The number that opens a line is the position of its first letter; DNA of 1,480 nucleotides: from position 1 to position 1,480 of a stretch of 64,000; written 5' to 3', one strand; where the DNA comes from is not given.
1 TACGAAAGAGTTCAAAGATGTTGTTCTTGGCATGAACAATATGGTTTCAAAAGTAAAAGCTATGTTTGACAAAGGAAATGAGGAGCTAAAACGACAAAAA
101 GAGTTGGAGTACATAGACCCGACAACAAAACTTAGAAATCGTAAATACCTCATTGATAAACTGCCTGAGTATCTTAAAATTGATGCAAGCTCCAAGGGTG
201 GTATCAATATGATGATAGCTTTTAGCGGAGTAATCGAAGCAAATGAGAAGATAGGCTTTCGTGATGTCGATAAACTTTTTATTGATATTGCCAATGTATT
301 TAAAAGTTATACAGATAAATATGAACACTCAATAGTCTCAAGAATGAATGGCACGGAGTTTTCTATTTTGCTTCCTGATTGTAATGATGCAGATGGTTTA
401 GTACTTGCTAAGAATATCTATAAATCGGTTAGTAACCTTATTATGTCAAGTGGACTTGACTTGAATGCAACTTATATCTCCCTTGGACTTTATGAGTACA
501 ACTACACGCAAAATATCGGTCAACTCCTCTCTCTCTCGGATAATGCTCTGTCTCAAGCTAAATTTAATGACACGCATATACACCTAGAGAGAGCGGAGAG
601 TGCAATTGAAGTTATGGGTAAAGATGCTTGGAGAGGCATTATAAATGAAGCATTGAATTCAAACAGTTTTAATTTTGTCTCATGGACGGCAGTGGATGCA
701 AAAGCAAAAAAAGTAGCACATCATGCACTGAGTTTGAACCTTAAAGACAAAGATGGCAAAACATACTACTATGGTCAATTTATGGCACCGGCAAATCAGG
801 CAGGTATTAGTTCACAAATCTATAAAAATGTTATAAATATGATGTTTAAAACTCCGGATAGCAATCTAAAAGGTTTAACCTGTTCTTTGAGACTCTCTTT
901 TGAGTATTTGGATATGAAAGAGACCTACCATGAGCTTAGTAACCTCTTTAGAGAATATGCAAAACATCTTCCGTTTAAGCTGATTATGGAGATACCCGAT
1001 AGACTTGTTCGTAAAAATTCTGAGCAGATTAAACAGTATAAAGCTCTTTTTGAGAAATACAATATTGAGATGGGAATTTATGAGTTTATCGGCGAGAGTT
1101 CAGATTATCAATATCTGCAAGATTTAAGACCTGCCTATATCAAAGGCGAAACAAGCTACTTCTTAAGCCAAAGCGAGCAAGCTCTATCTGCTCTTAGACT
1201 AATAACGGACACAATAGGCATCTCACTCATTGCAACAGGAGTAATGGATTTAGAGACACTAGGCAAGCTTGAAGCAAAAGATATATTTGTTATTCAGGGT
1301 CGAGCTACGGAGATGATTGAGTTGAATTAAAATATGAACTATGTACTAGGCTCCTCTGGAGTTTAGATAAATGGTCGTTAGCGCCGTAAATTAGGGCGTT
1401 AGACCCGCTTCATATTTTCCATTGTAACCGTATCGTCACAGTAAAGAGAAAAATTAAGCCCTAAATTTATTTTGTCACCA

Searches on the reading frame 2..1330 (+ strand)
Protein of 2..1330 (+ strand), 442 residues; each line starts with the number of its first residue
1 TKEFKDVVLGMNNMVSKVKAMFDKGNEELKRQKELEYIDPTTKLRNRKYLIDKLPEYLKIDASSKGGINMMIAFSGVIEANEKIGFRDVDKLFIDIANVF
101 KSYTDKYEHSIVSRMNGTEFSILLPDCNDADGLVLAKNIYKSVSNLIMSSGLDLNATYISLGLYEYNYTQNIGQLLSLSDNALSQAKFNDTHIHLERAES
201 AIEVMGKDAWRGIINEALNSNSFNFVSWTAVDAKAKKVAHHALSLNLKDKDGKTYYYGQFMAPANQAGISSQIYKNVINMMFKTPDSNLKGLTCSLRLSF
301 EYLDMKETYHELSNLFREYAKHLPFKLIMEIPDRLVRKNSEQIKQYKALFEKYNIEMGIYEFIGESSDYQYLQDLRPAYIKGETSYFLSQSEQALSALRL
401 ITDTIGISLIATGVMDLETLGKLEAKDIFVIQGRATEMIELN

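Call 4: search_protein_families(library=pfam, proteins=[window:2-1330:+], max_evalue=0.1)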
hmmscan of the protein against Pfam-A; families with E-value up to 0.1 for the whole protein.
window:2-1330:+ (442 aa): 2 families
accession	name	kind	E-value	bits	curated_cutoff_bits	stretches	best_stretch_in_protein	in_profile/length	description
PF00990.26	GGDEF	-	1.2e-16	61.3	23.8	1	37-188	2-156/161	Diguanylate cyclase, GGDEF domain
PF00563.25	EAL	-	1.7e-16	60.8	31.3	1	214-435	4-232/236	EAL domain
